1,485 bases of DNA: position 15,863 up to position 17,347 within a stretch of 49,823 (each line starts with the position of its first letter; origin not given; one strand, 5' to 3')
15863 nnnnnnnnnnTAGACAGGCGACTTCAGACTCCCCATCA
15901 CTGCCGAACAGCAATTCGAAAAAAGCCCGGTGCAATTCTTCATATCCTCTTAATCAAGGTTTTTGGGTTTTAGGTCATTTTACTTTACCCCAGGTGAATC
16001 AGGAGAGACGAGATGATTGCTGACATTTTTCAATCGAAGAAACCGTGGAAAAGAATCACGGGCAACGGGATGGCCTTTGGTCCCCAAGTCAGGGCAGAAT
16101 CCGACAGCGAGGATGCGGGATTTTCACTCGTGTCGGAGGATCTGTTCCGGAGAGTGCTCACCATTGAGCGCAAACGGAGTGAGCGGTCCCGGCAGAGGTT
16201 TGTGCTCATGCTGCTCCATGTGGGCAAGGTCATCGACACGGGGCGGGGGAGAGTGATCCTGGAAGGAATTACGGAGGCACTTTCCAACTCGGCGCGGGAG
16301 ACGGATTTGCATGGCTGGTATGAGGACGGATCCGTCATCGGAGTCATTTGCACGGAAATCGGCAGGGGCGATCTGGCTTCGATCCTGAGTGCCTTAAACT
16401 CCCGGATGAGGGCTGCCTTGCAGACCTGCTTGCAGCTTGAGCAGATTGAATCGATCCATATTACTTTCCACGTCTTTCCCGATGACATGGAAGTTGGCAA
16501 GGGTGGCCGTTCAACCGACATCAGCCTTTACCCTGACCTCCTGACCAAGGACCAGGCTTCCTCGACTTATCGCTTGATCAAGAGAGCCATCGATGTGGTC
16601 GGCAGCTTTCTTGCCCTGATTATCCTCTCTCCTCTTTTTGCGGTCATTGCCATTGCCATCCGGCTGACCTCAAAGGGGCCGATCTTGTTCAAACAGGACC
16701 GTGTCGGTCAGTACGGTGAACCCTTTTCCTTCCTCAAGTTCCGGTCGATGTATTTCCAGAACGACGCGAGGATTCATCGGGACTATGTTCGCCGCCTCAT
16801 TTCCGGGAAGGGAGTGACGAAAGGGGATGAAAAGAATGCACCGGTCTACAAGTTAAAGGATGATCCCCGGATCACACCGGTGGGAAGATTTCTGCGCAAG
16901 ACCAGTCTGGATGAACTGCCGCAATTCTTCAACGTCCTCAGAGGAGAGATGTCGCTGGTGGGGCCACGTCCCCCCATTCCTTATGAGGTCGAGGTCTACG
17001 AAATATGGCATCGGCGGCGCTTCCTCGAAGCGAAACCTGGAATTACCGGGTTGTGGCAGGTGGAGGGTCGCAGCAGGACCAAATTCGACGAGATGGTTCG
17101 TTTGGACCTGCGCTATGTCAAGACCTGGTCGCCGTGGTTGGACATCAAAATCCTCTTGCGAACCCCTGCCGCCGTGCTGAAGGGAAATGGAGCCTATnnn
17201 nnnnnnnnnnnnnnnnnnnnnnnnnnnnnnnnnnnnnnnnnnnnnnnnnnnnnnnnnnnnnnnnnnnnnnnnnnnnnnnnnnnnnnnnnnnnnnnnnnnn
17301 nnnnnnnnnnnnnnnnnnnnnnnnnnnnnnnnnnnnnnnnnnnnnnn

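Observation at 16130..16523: Priming phosphoglycosyl transferase fused to a degenerate GGDEF-like domain that retains an RxxD I-site at canonical spacing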

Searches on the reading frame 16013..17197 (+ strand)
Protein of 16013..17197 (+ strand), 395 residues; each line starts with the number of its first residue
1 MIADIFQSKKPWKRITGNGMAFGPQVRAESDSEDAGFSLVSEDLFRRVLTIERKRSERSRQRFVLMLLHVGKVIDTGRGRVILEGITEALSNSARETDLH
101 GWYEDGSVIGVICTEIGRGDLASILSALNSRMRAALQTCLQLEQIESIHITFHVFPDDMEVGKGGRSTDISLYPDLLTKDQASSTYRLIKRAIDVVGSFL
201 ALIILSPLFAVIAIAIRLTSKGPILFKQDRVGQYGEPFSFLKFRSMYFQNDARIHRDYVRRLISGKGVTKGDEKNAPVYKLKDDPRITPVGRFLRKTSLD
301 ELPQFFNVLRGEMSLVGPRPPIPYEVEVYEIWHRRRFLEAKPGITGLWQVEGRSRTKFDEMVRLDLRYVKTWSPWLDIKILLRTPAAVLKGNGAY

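Call 3: search_protein_families(library=pfam, proteins=[window:16013-17197:+], max_evalue=10)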
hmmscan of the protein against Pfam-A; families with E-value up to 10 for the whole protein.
window:16013-17197:+ (395 aa): 1 family
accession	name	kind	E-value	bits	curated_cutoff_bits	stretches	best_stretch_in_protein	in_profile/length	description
PF02397.22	Bac_transf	-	2.5e-69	232.9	27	1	190-390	1-179/179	Bacterial sugar transferase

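Call 4: search_protein_families(library=ncbifam, proteins=[window:16013-17197:+], max_evalue=10)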
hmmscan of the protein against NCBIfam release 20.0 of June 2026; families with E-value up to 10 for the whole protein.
window:16013-17197:+ (395 aa): 11 families
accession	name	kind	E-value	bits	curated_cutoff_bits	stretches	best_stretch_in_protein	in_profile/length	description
TIGR03025.1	EPS_sugtrans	subfamily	1.7e-92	311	295.55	1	125-395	193-445/445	exopolysaccharide biosynthesis polyprenyl glycosylphosphotransferase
TIGR03023.1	WcaJ_sugtrans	equivalog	1.8e-78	264.8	410.75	2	273-395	324-453/453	undecaprenyl-phosphate glucose phosphotransferase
TIGR03022.1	WbaP_sugtrans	subfamily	6.7e-78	263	403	1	180-395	248-456/456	undecaprenyl-phosphate galactose phosphotransferase WbaP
NF041877.1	EPS_EpsZ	equivalog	1.1e-70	238.5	800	1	188-394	264-458/459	exopolysaccharide biosynthesis polyisoprenyl-phosphate hexose-1-phosphate transferase EpsZ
NF052601.1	undeca_RfbP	equivalog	4.7e-60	202.9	330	1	181-395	36-244/244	undecaprenyl-phosphate galactose phosphotransferase family protein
NF011751.0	PRK15204.1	equivalog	3.3e-52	177.7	907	1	181-395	271-476/476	undecaprenyl-phosphate galactose phosphotransferase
TIGR03013.1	EpsB_2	subfamily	8e-50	170.2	393.35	1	183-394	248-442/443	TIGR03013 family XrtA/PEP-CTERM system glycosyltransferase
NF007518.0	PRK10124.1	equivalog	9.9e-46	156.4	684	1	182-384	266-453/464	undecaprenyl-phosphate glucose phosphotransferase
NF050817.1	PolSacchBiosHfsE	equivalog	4.7e-37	127.8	750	1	181-386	263-457/467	polysaccharide biosynthesis protein HfsE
NF045514.1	glycotran_HepC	equivalog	1.6e-26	93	140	1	180-320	107-211/220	heterocyst development glycosyltransferase HepC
NF046082.1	assoc_w_XrtX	equivalog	0.16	11.7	75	1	182-210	117-145/147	XrtX-associated membrane protein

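Call 50: list_cluster_members(proteins=[window:16013-17197:+, P0051, P0144, P0060, P0075, P0146, P0151, P0163, P0035, P0010])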
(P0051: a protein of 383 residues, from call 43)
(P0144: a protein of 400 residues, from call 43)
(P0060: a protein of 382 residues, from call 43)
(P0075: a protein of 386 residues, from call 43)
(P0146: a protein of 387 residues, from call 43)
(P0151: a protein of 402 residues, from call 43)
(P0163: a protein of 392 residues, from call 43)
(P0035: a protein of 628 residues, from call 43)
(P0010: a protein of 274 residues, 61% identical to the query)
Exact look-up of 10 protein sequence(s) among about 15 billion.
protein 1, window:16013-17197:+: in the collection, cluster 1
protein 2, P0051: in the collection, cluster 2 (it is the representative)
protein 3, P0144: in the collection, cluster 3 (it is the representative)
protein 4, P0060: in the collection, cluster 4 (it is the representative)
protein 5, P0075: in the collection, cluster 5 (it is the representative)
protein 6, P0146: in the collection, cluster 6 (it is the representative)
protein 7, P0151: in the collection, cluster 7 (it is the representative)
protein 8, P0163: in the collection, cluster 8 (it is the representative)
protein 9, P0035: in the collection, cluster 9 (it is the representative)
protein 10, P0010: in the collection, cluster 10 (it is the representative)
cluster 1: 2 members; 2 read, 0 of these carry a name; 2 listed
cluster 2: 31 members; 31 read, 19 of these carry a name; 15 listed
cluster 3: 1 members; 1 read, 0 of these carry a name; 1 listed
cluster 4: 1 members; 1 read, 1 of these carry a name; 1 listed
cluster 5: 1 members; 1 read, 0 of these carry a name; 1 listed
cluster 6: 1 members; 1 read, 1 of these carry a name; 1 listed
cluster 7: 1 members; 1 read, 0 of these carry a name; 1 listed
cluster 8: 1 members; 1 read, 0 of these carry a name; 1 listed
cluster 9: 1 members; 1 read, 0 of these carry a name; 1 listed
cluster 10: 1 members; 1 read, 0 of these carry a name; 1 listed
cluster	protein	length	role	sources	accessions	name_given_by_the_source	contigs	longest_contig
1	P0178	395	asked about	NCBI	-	-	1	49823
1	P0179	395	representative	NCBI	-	-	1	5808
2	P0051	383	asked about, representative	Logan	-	-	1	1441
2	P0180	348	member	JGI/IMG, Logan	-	lipopolysaccharide/colanic/teichoic acid biosynthesis glycosyltransferase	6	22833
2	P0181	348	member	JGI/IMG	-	lipopolysaccharide/colanic/teichoic acid biosynthesis glycosyltransferase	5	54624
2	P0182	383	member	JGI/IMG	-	lipopolysaccharide/colanic/teichoic acid biosynthesis glycosyltransferase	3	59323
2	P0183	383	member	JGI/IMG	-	lipopolysaccharide/colanic/teichoic acid biosynthesis glycosyltransferase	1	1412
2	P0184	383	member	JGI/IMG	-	lipopolysaccharide/colanic/teichoic acid biosynthesis glycosyltransferase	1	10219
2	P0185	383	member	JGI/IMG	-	lipopolysaccharide/colanic/teichoic acid biosynthesis glycosyltransferase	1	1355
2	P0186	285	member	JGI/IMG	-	lipopolysaccharide/colanic/teichoic acid biosynthesis glycosyltransferase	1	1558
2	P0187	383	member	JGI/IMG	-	lipopolysaccharide/colanic/teichoic acid biosynthesis glycosyltransferase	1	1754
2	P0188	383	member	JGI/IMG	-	lipopolysaccharide/colanic/teichoic acid biosynthesis glycosyltransferase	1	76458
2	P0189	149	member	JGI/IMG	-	lipopolysaccharide/colanic/teichoic acid biosynthesis glycosyltransferase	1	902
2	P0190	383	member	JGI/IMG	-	lipopolysaccharide/colanic/teichoic acid biosynthesis glycosyltransferase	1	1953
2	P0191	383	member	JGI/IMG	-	lipopolysaccharide/colanic/teichoic acid biosynthesis glycosyltransferase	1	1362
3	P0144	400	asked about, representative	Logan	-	-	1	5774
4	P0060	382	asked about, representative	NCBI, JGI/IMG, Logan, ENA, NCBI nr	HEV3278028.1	MAG TPA: sugar transferase [Terriglobia bacterium] | lipopolysaccharide/colanic/teichoic acid biosynthesis glycosyltransferase | sugar transferase [Terriglobia bacterium]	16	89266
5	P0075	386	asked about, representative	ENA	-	-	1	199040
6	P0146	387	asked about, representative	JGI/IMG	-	lipopolysaccharide/colanic/teichoic acid biosynthesis glycosyltransferase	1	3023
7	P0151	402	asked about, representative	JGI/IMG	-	-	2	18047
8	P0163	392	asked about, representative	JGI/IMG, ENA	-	-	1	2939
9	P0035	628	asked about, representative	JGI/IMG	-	-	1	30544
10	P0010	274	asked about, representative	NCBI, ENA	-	-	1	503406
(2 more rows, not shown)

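Call 59: predict_structure(alignment_id=A3)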
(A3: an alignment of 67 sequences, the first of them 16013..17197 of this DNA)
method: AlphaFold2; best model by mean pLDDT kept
length: 395 residues; sequences in the alignment: 67
mean_pLDDT: 68.7   pTM: 0.48
mean pLDDT of the five models: 68.7, 66.8, 66.3, 65.8, 65.3
residues with pLDDT >= 90: 127; 70-90: 51; 50-70: 103; < 50: 114
segments of 3 or more residues with pLDDT < 50: 9-32, 162-165, 244-250, 268-284, 313-323, 326-367, 393-395
pLDDT, mean of each block of 10 residues (from residue 1): 57 44 46 65 94 92 96 91 96 93 95 92 95 97 96 81 55 68 78 92 94 82 67 70 48 66 60 37 52 63 57 43 49 37 29 38 47 68 64 42
secondary structure, 60 per line:
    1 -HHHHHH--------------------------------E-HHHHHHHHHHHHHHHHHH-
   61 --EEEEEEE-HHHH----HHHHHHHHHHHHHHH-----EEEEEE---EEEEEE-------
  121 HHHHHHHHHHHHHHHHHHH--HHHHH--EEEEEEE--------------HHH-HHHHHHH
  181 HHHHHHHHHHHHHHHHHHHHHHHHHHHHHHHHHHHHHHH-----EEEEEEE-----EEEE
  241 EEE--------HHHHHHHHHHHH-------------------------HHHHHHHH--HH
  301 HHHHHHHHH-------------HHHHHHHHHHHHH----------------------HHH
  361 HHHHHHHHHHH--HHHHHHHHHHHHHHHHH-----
elements in order: H2-7 H42-59 E63-69 H71-74 H79-93 E99-104 E108-113 H121-139 H142-146 E149-155 H174-219 E225-231 E237-243 H252-263 H289-296 H299-309 H323-335 H358-371 H374-390

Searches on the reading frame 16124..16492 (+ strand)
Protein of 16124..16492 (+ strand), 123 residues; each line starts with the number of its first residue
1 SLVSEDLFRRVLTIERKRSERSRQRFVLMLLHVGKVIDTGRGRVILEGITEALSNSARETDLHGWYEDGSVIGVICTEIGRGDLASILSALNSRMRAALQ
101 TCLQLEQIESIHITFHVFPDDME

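Call 23: find_related_loci(query=A2, collection=genome_contigs, flank=6000)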
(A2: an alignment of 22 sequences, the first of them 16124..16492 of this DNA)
Query A2 (123 aa) in genome_contigs; peptide patterns used: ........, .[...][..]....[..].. (x = any residue, [..] = any of these).
127 stretches matched a pattern; 101 encode a relative of the query (tblastn E <= 1e-3); the best 80 are kept; 80 distinct loci.
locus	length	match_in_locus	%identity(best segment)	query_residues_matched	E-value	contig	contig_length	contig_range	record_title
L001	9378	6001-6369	95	1-123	4e-75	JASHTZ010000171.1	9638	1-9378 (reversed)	MAG: Terriglobia bacterium isolate JOPF166 JOPF_A14C_contig_52717, whole genome shotgun sequence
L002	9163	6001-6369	95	1-123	9e-75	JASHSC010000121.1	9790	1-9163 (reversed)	MAG: Terriglobia bacterium isolate JOPF117 JOPF_AWAY_contig_247684, whole genome shotgun sequence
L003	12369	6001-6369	89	1-123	6e-70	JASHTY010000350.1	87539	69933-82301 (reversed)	MAG: Terriglobia bacterium isolate JOPF165 JOPF_NEAR_contig_721805, whole genome shotgun sequence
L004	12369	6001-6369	76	1-123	1e-60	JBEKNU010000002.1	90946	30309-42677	MAG: Terriglobia bacterium isolate SPRUCE 424 SPRUCE_424_2, whole genome shotgun sequence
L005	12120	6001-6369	69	1-123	1e-55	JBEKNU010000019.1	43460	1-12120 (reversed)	MAG: Terriglobia bacterium isolate SPRUCE 424 SPRUCE_424_19, whole genome shotgun sequence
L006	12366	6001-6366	66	1-122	2e-52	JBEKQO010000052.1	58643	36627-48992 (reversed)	MAG: Terriglobia bacterium isolate SPRUCE 48 SPRUCE_48_52, whole genome shotgun sequence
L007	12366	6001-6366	61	2-123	3e-48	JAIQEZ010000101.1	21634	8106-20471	MAG: Terriglobia bacterium isolate SRVP_9 SR-VP_26_10_2019_B_40cm_scaffold_2761, whole genome shotgun sequence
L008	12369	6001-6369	60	1-123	8e-48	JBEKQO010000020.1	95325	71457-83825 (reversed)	MAG: Terriglobia bacterium isolate SPRUCE 48 SPRUCE_48_20, whole genome shotgun sequence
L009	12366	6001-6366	61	2-123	5e-48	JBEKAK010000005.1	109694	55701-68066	MAG: Terriglobia bacterium isolate SPRUCE 110 SPRUCE_110_5, whole genome shotgun sequence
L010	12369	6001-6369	56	1-123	2e-44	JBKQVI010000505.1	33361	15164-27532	MAG: Terriglobia bacterium isolate SEr2D2E2F__bin_83 SEr2D2E2F_000000258013, whole genome shotgun sequence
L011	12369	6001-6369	58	1-123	2e-44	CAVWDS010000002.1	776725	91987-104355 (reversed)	MAG: uncultured Acidobacteriota bacterium isolate MFD01299.bin.2.212 genome assembly, contig: contig_15960, whole genome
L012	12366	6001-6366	59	2-123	4e-44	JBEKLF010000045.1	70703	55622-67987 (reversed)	MAG: Terriglobia bacterium isolate SPRUCE 364 SPRUCE_364_45, whole genome shotgun sequence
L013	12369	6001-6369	56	1-123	3e-44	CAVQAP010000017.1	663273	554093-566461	MAG: uncultured Acidobacteriota bacterium isolate MFD03323.bin.1.98 genome assembly, contig: contig_31973, whole genome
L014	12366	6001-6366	57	2-123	2e-43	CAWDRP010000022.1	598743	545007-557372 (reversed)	MAG: uncultured Acidobacteriota bacterium isolate MFD04492.bin.1.1 genome assembly, contig: contig_9239, whole genome sh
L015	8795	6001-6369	57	1-123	8e-43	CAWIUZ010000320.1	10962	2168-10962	MAG: uncultured Acidobacteriota bacterium isolate MFD03323.bin.2.49 genome assembly, contig: contig_43710, whole genome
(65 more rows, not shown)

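Call 43: search_protein_representatives(alignment_id=A2)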
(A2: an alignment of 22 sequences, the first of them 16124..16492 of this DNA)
Query: 22 sequences, 123 profile positions. Proteins with E-value up to 0.001 (for the whole library): 2234; up to 1e-10: 1328; up to 1e-30: 112. The best 150 are listed.
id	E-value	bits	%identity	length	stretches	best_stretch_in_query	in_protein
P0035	2.3e-65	234.1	-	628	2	3-122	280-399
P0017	2.8e-57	208.0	-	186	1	1-122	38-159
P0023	5.3e-56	203.9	-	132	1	7-123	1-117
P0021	4.9e-53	194.3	-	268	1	7-123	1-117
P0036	1.2e-52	193.0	-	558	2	3-120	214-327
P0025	7.5e-50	184.0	-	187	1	2-123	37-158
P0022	5.6e-49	181.2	-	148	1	11-123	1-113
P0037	3.4e-48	178.7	-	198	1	2-122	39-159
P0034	1.1e-44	167.4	-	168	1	2-123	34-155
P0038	1.0e-43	164.2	-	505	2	2-123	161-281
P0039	2.7e-41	156.4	-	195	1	2-123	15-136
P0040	3.5e-41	156.0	-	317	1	2-120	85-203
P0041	4.2e-41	155.8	-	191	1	2-123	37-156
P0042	5.8e-41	155.3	-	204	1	2-123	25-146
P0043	1.3e-40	154.1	-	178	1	2-123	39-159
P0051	4.2e-38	146.1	-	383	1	4-123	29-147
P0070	7.2e-36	138.9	-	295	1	2-122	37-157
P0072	1.5e-35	137.9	-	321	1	11-122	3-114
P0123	2.2e-31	124.4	-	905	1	2-123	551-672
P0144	1.9e-30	121.4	-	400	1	2-122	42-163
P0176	9.3e-29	115.9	-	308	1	2-123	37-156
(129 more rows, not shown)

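Call 45: search_protein_families(library=pfam, proteins=[P0035, P0036, P0038, P0123, P0040, P0051, P0144, P0072, P0070, P0176], max_evalue=0.01)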
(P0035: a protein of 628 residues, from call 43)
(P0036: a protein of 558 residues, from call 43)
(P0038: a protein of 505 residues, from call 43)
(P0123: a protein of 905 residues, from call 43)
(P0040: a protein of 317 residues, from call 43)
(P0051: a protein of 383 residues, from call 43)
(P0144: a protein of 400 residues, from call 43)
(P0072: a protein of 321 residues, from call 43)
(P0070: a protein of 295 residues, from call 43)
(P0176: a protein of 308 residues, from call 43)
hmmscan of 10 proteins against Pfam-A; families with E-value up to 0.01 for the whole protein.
P0035 (628 aa): 1 family
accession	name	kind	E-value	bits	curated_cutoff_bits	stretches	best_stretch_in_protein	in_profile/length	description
PF02397.22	Bac_transf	-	2.8e-64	216.4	27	1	425-622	1-178/179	Bacterial sugar transferase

P0036 (558 aa): 1 family
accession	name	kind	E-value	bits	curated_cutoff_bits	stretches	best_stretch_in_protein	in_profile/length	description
PF02397.22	Bac_transf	-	7.8e-65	218.2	27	1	354-552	1-178/179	Bacterial sugar transferase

P0038 (505 aa): 1 family
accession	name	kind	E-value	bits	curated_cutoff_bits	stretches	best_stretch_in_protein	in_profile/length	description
PF02397.22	Bac_transf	-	1.9e-65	220.2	27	1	308-499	1-178/179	Bacterial sugar transferase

P0123 (905 aa): 4 families
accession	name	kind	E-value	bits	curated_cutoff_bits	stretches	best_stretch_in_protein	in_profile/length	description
PF02397.22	Bac_transf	-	1e-66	224.3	27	1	700-899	1-178/179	Bacterial sugar transferase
PF00696.33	AA_kinase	-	5.4e-54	183.8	24.9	1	42-327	3-234/234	Amino acid kinase family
PF22468.2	ACT_9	-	7.9e-13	48.4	27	1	439-499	1-61/61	ACT domain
PF13840.12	ACT_7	-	0.004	17.4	27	0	386-416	36-65/65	ACT domain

P0040 (317 aa): 1 family
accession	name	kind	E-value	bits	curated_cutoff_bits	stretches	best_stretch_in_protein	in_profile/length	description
PF02397.22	Bac_transf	-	9.4e-20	71.3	27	1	218-314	1-74/179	Bacterial sugar transferase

P0051 (383 aa): 1 family
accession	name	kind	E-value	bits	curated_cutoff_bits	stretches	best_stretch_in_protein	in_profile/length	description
PF02397.22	Bac_transf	-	2.3e-66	223.2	27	1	177-377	1-178/179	Bacterial sugar transferase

P0144 (400 aa): 1 family
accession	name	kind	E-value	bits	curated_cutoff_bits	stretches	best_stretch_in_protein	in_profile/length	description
PF02397.22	Bac_transf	-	2.3e-64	216.7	27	1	194-394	1-178/179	Bacterial sugar transferase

P0072 (321 aa): 1 family
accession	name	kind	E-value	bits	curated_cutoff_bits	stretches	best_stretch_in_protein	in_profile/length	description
PF02397.22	Bac_transf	-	1e-11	45.1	27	1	229-264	63-98/179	Bacterial sugar transferase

P0070 (295 aa): 1 family
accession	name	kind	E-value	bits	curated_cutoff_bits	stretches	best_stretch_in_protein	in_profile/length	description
PF02397.22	Bac_transf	-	4.5e-20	72.4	27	1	185-272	1-74/179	Bacterial sugar transferase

P0176 (308 aa): 1 family
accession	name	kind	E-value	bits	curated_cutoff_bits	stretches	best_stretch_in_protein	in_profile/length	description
PF02397.22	Bac_transf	-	1.1e-09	38.6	27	1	186-232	1-47/179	Bacterial sugar transferase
